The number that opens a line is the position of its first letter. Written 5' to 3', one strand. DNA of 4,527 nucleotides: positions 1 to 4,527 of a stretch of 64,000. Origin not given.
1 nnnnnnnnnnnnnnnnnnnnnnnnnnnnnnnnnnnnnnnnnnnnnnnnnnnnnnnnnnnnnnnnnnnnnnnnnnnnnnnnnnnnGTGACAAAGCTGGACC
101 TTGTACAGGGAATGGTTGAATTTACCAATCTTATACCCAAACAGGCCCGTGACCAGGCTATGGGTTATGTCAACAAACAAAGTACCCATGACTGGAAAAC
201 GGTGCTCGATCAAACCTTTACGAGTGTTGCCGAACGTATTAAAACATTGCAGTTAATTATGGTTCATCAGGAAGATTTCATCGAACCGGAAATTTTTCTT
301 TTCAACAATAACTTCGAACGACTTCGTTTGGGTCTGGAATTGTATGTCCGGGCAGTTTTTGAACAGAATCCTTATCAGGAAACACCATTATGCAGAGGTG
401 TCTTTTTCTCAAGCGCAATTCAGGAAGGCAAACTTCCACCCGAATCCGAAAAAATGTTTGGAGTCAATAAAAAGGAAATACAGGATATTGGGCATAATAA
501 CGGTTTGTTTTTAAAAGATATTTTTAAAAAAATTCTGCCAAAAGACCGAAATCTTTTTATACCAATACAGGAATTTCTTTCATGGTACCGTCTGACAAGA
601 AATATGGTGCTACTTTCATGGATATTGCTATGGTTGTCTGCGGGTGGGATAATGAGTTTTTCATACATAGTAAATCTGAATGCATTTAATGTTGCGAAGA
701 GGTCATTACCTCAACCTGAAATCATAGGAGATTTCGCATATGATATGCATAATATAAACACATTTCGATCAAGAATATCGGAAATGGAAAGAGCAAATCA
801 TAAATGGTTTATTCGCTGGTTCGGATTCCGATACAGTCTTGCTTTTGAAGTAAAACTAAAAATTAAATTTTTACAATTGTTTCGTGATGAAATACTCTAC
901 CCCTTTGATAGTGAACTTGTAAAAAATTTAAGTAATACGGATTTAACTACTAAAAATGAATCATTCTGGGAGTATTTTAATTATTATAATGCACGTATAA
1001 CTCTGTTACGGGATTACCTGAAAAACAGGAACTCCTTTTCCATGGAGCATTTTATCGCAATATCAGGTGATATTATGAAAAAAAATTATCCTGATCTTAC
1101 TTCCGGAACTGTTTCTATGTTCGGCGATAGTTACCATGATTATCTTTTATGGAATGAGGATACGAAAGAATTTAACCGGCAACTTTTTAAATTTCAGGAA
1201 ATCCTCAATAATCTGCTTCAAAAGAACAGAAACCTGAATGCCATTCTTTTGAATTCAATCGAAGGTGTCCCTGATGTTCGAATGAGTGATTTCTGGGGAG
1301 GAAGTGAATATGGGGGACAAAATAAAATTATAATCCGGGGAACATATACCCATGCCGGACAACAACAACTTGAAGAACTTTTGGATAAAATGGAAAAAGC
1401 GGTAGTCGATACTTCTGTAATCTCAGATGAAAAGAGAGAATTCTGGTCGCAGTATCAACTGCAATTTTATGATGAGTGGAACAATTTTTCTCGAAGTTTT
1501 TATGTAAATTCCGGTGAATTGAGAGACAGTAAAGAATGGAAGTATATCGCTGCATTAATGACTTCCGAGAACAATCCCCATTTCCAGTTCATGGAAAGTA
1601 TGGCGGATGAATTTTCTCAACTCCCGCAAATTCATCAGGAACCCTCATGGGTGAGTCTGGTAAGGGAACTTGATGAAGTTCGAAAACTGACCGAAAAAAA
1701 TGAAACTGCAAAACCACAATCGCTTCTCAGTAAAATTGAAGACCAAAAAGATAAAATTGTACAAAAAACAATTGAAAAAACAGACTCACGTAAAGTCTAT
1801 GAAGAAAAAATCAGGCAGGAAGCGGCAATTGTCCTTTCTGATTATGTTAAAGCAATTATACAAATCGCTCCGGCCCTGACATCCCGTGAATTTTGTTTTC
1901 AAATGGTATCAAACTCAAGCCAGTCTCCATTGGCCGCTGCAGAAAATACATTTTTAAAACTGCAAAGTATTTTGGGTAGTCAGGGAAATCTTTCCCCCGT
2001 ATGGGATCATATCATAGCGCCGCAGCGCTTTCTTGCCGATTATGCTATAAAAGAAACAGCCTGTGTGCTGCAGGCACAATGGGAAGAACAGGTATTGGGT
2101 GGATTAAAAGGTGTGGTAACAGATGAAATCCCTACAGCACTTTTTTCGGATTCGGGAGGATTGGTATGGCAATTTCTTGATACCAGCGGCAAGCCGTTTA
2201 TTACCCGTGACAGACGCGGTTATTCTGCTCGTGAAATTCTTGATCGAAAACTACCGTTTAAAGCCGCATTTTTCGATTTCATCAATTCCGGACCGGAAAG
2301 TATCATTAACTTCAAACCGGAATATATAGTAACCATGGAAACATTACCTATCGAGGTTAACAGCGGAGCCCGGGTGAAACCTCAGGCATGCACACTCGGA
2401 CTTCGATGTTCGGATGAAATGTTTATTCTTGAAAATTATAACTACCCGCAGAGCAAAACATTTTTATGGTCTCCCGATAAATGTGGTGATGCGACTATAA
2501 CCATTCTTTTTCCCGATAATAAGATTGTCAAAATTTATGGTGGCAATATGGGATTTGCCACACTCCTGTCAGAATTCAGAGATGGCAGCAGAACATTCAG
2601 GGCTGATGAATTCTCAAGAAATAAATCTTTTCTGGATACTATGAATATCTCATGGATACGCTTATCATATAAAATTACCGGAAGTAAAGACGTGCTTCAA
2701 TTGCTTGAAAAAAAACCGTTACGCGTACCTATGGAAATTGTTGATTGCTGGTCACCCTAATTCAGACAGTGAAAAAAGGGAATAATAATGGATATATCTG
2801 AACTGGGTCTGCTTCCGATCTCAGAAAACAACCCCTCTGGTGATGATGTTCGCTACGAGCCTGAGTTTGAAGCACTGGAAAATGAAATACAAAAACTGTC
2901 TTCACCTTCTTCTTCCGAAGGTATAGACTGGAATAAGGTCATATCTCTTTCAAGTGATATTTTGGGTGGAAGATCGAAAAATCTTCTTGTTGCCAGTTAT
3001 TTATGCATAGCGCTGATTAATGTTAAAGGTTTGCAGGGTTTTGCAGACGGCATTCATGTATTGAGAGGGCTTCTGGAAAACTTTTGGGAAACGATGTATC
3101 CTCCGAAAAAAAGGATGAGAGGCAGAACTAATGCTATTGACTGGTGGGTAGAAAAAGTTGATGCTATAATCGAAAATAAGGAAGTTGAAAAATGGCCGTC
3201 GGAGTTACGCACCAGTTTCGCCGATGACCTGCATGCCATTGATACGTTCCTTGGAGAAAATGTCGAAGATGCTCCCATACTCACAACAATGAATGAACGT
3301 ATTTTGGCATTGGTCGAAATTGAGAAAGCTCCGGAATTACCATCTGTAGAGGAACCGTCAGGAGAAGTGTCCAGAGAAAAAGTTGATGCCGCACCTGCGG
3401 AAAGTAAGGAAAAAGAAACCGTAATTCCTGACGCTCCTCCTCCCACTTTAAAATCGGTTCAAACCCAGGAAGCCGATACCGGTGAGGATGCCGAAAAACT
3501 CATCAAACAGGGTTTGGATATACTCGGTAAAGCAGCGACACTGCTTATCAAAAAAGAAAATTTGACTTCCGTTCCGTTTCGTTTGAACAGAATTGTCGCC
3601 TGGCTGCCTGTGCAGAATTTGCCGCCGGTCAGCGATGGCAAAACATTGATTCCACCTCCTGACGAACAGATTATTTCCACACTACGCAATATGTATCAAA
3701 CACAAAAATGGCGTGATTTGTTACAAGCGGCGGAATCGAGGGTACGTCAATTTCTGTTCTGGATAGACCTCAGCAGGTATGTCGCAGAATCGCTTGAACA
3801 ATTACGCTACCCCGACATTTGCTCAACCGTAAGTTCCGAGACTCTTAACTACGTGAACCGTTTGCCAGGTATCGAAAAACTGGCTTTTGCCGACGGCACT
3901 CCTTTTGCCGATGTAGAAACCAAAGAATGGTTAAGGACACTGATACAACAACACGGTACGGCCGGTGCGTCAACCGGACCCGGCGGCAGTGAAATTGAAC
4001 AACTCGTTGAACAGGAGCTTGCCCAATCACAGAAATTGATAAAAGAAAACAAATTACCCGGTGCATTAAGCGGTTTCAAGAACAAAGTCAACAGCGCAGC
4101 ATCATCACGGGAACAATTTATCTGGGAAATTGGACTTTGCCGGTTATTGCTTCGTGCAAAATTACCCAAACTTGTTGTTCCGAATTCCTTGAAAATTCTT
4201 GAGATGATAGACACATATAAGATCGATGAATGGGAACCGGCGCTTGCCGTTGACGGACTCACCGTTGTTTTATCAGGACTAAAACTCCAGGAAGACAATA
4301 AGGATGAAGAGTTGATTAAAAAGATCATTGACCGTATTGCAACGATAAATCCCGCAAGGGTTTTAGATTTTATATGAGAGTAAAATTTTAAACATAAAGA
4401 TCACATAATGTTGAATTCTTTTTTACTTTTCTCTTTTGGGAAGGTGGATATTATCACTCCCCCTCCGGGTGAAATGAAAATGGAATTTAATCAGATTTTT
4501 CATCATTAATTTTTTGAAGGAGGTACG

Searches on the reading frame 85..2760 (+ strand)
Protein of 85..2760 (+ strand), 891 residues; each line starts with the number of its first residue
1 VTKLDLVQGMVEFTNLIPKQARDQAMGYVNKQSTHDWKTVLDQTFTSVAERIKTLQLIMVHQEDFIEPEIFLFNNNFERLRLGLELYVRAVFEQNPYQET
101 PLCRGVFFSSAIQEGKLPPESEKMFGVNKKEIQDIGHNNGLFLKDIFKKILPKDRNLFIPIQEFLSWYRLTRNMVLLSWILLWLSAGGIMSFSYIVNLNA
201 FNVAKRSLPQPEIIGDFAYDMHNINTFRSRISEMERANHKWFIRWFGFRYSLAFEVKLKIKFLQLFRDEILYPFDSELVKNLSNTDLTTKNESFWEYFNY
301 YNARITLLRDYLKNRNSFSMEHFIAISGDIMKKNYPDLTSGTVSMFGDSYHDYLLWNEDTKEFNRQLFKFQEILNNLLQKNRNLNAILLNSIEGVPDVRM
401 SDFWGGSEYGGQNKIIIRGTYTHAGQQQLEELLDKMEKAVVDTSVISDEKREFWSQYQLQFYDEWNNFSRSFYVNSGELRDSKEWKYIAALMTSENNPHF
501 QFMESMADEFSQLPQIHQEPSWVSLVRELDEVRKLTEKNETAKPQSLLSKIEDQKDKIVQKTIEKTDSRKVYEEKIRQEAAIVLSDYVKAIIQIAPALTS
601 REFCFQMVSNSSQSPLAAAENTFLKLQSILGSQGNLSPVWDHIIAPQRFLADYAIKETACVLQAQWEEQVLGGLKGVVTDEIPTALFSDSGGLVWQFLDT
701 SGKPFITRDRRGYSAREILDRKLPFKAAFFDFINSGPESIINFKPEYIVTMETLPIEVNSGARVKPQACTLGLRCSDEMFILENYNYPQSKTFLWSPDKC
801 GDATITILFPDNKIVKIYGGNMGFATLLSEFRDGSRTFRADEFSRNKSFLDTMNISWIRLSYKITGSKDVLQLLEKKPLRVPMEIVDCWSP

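Call 75: search_protein_families(library=pfam, proteins=[window:85-2760:+], max_evalue=0.00001)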
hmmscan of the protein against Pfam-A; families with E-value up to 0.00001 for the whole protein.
window:85-2760:+ (891 aa): 1 family
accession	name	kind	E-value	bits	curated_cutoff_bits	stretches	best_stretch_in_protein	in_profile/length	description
PF14331.11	IcmF-related_N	-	1.3e-30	107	25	1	1-177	72-257/259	IcmF-related N-terminal domain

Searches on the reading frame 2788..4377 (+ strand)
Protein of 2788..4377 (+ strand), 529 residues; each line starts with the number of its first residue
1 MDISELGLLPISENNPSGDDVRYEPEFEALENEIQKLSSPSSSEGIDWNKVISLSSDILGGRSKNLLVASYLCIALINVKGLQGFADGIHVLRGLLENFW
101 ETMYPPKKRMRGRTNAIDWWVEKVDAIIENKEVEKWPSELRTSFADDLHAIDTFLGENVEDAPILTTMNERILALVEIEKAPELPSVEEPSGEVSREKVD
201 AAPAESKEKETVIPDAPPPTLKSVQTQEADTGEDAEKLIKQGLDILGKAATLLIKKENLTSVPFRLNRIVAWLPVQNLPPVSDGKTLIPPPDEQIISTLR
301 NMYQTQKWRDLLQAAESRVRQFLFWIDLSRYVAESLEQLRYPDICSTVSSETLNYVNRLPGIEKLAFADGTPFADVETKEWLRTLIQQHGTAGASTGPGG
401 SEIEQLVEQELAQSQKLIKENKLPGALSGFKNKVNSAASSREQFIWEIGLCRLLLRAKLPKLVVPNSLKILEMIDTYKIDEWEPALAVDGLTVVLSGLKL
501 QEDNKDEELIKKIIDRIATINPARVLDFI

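Call 75: search_protein_families(library=pfam, proteins=[window:2788-4377:+], max_evalue=0.00001)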
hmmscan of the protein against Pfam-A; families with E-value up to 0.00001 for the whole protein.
window:2788-4377:+ (529 aa): 2 families
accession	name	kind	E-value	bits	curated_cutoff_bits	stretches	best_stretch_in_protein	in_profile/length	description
PF16989.10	T6SS_VasJ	-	1.1e-57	195.9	26.2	1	243-489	8-250/255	Type VI secretion, EvfE, EvfF, ImpA, BimE, VC_A0119, VasJ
PF06812.17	ImpA_N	-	4.3e-32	111.2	26.9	1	9-121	2-118/119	ImpA, N-terminal, type VI secretion system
